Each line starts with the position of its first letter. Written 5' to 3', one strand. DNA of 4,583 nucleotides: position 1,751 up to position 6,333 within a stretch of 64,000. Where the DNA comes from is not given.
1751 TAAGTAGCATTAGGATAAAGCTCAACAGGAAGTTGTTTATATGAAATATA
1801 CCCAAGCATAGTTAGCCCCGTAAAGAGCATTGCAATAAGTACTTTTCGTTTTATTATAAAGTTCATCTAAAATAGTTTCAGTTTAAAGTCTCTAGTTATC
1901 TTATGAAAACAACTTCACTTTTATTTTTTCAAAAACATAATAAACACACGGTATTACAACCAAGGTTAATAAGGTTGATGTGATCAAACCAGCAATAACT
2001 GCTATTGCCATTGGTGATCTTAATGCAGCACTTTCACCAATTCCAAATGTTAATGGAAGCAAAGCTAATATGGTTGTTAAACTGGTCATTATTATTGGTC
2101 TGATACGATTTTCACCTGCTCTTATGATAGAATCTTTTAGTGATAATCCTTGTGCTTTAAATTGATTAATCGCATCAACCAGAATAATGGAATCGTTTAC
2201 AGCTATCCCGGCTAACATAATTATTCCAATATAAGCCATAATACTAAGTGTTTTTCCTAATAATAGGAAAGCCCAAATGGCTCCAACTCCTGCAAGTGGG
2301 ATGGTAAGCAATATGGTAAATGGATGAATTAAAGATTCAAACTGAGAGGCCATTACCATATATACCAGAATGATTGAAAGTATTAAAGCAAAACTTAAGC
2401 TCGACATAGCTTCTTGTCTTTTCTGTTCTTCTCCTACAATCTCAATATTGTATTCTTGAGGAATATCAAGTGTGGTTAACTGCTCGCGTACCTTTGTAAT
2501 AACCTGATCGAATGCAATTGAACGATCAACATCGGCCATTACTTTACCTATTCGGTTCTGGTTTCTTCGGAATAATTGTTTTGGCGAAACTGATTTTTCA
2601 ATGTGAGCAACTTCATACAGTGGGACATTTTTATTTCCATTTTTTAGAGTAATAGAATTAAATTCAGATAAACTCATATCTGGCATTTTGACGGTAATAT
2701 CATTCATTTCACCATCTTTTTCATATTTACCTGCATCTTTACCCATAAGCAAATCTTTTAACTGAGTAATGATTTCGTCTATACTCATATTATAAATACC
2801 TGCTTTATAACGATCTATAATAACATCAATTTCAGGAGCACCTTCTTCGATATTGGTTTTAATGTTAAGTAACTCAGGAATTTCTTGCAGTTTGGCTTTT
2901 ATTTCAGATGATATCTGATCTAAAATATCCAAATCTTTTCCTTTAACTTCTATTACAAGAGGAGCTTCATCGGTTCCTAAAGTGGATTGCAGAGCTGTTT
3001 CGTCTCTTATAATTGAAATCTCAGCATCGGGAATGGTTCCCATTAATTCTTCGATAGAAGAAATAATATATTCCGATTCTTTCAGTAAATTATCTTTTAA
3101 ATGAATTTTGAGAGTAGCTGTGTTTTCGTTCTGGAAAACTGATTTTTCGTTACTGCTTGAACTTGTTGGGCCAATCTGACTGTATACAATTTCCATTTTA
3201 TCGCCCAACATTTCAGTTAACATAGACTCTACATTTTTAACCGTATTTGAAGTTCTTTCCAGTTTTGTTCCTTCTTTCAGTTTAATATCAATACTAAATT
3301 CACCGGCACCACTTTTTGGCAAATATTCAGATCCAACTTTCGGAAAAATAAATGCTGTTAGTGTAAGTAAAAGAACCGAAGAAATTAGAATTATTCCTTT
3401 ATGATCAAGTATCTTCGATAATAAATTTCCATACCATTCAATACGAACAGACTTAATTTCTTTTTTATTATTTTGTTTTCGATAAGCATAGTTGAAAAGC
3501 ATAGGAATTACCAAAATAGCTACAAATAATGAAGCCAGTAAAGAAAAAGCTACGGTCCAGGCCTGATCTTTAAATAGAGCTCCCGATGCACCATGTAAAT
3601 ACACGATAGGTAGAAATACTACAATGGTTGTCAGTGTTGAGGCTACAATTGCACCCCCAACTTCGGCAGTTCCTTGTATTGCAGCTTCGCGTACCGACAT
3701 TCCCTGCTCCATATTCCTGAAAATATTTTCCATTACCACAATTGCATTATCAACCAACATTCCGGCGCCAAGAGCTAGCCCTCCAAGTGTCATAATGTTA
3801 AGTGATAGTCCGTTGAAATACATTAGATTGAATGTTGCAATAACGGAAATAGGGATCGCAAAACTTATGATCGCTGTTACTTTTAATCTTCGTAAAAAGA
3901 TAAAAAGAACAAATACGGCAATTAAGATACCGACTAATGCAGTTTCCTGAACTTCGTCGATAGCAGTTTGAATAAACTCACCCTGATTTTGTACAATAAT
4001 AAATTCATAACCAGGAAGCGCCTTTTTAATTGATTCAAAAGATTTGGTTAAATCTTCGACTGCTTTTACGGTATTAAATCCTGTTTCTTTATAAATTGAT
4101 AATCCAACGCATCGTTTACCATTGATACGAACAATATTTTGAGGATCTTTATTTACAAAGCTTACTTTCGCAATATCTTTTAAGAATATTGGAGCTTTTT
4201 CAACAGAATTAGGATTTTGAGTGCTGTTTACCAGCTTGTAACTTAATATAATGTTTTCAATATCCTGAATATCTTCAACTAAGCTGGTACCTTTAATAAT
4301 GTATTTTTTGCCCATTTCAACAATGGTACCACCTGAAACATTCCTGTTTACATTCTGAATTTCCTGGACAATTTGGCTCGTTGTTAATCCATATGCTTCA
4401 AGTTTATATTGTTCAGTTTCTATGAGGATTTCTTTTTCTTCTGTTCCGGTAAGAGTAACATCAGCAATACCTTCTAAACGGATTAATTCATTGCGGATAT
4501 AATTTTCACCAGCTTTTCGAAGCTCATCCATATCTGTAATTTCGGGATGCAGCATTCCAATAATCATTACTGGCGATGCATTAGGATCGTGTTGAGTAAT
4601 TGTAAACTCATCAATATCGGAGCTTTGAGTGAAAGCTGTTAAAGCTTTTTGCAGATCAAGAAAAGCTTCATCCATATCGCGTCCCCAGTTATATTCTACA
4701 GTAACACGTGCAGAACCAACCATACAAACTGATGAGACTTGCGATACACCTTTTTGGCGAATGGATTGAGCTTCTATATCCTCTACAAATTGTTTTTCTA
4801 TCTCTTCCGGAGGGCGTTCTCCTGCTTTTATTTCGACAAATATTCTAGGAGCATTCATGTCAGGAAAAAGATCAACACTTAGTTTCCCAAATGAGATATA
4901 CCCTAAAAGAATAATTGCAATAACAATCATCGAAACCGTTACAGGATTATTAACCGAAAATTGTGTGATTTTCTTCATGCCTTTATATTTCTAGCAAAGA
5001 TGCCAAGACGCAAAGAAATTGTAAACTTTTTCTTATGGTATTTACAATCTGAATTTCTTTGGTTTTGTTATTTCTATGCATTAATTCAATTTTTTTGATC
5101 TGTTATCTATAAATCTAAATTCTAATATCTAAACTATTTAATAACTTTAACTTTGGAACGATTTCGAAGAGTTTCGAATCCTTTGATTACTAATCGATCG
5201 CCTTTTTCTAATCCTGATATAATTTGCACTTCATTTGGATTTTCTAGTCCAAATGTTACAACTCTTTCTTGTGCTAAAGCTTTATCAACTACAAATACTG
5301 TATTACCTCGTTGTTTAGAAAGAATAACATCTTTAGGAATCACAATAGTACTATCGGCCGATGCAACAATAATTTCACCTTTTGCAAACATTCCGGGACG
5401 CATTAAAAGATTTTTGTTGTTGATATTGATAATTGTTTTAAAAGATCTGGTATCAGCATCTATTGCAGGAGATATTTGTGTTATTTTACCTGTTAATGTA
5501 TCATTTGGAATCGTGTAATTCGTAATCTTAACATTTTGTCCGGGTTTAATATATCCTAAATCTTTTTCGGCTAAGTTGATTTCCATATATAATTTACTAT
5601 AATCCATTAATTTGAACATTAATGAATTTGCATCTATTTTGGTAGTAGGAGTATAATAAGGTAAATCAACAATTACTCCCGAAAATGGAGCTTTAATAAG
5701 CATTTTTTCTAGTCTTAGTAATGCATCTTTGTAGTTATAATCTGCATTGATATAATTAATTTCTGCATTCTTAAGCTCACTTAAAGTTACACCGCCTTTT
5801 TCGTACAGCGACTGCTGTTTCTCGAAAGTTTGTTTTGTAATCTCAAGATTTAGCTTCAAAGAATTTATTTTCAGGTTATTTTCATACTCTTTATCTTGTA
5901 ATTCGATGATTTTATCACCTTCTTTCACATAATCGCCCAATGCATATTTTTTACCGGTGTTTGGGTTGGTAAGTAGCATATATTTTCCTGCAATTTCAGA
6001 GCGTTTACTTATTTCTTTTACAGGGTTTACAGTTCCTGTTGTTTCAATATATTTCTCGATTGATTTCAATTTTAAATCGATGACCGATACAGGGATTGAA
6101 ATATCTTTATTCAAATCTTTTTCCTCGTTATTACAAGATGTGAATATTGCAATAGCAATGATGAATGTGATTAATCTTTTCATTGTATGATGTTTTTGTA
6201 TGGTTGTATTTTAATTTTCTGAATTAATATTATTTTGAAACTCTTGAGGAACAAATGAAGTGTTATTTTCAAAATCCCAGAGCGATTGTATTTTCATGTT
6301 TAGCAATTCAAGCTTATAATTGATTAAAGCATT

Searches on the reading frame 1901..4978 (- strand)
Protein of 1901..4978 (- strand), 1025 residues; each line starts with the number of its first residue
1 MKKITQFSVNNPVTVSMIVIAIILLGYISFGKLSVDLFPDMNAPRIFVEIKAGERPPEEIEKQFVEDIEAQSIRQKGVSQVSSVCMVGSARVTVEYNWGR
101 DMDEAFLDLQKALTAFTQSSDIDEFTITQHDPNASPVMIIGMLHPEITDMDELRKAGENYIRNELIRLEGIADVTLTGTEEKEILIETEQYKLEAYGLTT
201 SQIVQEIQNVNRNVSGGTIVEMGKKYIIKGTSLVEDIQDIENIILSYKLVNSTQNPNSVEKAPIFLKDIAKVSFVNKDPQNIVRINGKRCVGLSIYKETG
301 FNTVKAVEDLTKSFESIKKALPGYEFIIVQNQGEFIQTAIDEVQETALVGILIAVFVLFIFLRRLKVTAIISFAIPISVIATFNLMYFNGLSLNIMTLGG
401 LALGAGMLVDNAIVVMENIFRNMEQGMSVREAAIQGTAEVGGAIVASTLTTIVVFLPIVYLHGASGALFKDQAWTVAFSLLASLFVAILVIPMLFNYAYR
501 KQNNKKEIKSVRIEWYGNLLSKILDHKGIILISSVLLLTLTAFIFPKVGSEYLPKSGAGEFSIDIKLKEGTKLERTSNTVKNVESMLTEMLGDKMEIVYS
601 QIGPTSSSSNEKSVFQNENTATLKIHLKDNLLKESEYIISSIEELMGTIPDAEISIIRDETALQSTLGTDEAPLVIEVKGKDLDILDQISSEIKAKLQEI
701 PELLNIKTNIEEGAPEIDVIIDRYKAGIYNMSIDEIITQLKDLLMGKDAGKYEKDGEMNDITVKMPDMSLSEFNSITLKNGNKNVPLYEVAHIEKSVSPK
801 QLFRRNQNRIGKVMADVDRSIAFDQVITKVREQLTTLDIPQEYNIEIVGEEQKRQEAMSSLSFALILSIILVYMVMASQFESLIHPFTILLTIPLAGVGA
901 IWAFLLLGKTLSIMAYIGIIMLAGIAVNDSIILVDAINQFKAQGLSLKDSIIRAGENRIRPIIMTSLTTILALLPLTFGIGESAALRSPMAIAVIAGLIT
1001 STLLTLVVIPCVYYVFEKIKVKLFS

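Call 61: search_protein_families(library=pfam, proteins=[window:1901-4978:-], max_evalue=0.00001)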
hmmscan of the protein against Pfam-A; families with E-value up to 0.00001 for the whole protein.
window:1901-4978:- (1025 aa): 3 families
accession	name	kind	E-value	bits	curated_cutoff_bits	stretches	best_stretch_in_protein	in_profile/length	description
PF00873.25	ACR_tran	-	2e-222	741.3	28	1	4-1016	1-1020/1021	AcrB/AcrD/AcrF family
PF03176.21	MMPL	-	1.4e-10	41.1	20.5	0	344-510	146-316/333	MMPL family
PF02355.23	SecD_SecF_C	-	5.5e-07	29.6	20.5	1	840-1005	13-179/189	Protein export membrane protein SecD/SecF, C-terminal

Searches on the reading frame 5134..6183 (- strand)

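Call 61: search_protein_families(library=pfam, proteins=[window:5134-6183:-], max_evalue=0.00001)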
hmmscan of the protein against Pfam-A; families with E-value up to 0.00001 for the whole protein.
window:5134-6183:- (349 aa): 2 families
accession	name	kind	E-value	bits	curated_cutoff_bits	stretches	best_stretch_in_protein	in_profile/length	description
PF16576.10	HlyD_D23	-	1.1e-21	77.6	30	1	81-267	37-214/214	Barrel-sandwich domain of CusB or HlyD membrane-fusion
PF13437.12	HlyD_3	-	1.7e-14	54.9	22.2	1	163-264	2-106/106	HlyD family secretion protein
